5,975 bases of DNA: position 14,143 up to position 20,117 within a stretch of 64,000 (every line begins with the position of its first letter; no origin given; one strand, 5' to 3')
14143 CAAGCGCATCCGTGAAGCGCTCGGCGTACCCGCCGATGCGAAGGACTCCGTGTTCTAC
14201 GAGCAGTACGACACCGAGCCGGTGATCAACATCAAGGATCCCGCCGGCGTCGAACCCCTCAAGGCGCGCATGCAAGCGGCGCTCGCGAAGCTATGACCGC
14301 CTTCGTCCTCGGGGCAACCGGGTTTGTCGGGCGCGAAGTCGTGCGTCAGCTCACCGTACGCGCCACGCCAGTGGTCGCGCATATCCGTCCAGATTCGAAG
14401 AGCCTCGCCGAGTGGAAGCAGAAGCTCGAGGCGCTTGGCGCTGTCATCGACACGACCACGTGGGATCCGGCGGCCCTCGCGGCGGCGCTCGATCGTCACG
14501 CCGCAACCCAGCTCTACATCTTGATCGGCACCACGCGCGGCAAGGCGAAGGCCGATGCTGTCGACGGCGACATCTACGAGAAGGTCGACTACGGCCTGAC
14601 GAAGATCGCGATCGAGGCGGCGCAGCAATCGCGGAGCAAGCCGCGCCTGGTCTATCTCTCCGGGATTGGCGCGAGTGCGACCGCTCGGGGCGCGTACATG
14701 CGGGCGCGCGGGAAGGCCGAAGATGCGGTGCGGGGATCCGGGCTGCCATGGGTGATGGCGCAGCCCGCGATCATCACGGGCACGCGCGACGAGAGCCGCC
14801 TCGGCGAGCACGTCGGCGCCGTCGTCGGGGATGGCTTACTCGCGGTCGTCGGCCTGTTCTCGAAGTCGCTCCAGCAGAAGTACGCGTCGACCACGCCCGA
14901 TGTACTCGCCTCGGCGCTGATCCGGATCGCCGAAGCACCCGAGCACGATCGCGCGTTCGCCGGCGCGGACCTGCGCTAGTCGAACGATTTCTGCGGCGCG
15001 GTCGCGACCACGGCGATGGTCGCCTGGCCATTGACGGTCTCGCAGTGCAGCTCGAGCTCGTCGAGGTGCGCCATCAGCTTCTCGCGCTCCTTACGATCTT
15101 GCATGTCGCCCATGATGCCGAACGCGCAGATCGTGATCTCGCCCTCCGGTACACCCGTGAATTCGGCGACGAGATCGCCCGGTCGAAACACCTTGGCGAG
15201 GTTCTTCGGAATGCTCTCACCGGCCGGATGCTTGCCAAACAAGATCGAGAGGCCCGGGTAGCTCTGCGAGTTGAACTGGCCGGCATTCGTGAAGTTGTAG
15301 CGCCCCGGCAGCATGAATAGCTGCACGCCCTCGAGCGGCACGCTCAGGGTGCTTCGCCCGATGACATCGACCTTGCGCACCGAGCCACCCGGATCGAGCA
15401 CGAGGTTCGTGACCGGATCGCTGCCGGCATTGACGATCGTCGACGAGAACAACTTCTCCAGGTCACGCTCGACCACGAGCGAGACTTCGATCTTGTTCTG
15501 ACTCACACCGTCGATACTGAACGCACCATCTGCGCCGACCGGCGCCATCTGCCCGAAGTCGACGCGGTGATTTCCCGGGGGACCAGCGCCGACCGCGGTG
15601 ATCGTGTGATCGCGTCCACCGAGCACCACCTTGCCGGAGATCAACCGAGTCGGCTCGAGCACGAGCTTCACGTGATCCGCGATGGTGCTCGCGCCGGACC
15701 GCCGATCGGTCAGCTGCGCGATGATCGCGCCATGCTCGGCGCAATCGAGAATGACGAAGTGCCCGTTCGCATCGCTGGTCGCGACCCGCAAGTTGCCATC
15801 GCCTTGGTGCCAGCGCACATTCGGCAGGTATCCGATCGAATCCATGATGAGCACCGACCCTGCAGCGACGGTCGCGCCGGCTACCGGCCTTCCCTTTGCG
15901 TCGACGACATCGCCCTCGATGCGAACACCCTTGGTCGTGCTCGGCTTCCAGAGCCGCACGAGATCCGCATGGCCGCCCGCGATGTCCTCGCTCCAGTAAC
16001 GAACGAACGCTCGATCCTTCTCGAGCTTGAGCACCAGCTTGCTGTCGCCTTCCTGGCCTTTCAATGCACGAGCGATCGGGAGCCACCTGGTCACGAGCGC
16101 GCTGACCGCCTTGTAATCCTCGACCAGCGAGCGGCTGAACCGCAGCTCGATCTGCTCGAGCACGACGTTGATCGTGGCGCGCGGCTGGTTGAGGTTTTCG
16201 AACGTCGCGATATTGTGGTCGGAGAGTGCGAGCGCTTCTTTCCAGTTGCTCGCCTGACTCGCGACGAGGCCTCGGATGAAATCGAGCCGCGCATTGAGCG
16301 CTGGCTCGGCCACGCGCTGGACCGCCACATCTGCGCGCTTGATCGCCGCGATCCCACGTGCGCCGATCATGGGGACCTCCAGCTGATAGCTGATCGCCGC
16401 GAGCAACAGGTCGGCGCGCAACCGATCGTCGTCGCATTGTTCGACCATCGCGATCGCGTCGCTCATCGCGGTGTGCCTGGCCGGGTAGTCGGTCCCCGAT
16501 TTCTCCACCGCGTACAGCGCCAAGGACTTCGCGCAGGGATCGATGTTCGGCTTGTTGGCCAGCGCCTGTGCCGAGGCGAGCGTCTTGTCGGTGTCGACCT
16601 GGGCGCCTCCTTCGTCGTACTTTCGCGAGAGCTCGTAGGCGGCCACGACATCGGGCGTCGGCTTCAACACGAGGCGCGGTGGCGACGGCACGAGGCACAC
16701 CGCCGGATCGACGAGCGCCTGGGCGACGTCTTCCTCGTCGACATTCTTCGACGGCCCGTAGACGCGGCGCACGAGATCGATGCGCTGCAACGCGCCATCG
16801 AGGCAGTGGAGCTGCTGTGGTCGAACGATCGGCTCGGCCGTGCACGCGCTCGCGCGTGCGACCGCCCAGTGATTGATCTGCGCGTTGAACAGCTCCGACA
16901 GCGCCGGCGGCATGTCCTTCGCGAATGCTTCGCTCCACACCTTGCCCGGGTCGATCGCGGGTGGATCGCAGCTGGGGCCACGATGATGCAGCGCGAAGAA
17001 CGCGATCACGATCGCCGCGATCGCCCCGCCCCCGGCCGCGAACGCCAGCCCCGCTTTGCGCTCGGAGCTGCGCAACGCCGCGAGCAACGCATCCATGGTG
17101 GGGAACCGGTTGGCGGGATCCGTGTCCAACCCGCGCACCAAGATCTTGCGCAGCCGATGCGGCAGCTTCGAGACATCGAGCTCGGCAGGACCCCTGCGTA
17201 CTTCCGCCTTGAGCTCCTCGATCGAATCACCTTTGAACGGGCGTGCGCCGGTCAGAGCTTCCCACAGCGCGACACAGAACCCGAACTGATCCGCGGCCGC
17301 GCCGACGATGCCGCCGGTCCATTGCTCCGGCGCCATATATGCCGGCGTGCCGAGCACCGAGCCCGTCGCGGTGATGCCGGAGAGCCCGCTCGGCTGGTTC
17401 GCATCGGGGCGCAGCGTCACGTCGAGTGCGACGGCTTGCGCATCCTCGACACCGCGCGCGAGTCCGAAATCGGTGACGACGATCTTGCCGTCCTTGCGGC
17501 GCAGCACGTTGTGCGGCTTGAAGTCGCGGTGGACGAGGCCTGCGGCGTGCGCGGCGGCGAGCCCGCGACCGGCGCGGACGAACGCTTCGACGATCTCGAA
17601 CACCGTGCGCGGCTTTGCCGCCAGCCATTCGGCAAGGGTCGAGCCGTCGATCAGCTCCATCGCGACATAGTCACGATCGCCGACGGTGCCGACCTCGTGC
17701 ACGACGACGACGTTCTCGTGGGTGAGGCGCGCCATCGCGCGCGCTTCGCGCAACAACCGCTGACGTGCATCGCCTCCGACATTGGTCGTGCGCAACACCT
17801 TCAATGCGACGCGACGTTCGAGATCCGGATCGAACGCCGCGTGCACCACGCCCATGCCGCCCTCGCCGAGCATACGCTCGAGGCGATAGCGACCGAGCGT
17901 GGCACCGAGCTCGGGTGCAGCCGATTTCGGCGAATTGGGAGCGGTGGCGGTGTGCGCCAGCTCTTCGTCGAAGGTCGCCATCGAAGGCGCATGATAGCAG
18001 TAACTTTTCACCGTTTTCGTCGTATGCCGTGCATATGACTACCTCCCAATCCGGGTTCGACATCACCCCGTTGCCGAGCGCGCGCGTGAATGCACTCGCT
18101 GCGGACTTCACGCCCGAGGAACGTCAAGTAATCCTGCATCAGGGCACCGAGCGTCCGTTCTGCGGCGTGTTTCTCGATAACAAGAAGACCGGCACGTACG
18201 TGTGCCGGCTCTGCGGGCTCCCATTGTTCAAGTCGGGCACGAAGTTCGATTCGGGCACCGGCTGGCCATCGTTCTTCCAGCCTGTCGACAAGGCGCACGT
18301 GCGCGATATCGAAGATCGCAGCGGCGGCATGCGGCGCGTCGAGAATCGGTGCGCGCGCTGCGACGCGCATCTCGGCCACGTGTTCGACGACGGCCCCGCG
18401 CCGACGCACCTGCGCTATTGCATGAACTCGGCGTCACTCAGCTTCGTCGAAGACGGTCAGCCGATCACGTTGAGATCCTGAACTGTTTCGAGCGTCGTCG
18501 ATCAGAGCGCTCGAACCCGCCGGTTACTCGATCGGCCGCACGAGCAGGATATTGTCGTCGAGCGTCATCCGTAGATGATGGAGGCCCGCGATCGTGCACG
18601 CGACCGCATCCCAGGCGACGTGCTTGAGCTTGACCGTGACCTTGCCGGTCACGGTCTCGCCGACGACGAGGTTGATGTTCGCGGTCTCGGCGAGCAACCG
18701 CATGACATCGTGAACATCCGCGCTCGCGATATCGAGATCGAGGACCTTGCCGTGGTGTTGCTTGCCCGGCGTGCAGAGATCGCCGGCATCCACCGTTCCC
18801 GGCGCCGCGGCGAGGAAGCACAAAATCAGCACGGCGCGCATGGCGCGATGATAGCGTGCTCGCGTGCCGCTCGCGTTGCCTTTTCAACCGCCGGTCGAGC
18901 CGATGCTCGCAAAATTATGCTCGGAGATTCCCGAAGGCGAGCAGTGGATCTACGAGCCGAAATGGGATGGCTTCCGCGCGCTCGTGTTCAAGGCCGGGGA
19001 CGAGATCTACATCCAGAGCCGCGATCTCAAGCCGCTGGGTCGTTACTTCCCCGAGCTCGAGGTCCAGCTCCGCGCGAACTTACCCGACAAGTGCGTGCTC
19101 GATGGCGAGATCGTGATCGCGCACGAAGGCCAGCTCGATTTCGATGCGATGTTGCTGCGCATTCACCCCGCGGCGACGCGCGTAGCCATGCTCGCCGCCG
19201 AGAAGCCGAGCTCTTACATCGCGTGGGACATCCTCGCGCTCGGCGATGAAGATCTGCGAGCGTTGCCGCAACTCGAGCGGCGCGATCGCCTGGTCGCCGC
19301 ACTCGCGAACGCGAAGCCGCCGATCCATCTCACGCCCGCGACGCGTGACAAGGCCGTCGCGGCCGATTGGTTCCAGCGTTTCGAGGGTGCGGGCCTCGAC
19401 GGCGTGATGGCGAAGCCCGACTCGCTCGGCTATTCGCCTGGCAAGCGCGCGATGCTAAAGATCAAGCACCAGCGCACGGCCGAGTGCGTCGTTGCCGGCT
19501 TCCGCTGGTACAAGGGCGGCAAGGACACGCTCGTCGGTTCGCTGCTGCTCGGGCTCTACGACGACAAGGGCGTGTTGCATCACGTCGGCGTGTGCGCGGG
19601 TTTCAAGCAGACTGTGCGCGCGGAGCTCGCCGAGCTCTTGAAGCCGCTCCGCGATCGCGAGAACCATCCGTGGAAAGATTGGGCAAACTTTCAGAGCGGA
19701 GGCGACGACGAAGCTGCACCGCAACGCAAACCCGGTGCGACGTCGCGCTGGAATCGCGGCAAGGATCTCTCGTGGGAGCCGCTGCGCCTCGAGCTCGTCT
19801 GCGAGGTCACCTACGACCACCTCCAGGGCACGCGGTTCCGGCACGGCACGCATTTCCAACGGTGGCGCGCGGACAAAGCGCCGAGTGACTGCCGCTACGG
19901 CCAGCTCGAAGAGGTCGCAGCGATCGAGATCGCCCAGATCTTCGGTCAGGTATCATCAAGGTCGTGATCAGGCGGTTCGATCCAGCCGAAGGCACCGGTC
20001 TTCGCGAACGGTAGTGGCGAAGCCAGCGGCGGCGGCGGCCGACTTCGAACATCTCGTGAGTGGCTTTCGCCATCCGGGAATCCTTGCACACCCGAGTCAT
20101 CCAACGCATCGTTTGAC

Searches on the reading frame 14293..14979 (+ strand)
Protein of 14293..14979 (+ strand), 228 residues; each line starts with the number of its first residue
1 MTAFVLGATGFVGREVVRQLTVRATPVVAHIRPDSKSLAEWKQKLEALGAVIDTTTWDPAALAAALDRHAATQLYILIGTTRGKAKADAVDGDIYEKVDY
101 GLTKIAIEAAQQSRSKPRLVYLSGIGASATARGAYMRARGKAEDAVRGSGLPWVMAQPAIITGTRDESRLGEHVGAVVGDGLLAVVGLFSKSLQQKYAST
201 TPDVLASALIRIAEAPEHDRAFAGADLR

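Call 67: search_protein_families(library=pfam, proteins=[window:14293-14979:+], max_evalue=0.0001)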
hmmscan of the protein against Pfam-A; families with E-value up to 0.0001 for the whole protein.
window:14293-14979:+ (228 aa): 3 families
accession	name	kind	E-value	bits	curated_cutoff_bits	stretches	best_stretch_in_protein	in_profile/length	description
PF13460.12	NAD_binding_10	-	2.5e-14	54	27.2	1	7-165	1-150/184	NAD(P)H-binding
PF01370.27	Epimerase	-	8.4e-08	32.4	20.9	1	4-123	2-114/240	NAD dependent epimerase/dehydratase family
PF01073.25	3Beta_HSD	-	6.2e-05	22.6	22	1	5-127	2-119/280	3-beta hydroxysteroid dehydrogenase/isomerase family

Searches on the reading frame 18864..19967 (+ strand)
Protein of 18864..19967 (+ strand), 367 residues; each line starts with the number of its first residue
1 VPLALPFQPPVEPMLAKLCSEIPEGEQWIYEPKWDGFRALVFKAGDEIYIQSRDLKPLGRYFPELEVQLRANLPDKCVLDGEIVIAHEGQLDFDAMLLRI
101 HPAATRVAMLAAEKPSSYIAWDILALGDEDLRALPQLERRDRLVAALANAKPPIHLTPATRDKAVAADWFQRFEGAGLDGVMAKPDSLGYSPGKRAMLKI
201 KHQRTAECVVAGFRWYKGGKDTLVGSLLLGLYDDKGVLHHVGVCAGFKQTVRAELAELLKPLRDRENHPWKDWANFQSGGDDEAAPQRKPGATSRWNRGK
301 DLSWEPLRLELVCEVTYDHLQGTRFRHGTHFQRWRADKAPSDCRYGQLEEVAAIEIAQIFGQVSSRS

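Call 67: search_protein_families(library=pfam, proteins=[window:18864-19967:+], max_evalue=0.0001)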
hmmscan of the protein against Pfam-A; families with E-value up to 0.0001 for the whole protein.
window:18864-19967:+ (367 aa): 2 families
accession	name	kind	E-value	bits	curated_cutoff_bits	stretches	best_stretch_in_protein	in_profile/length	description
PF01068.26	DNA_ligase_A_M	-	2.3e-34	119.3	26.2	1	13-201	1-204/204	ATP dependent DNA ligase domain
PF04679.21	DNA_ligase_A_C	-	6.1e-12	46.2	27.5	1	222-338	3-94/94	ATP dependent DNA ligase C terminal region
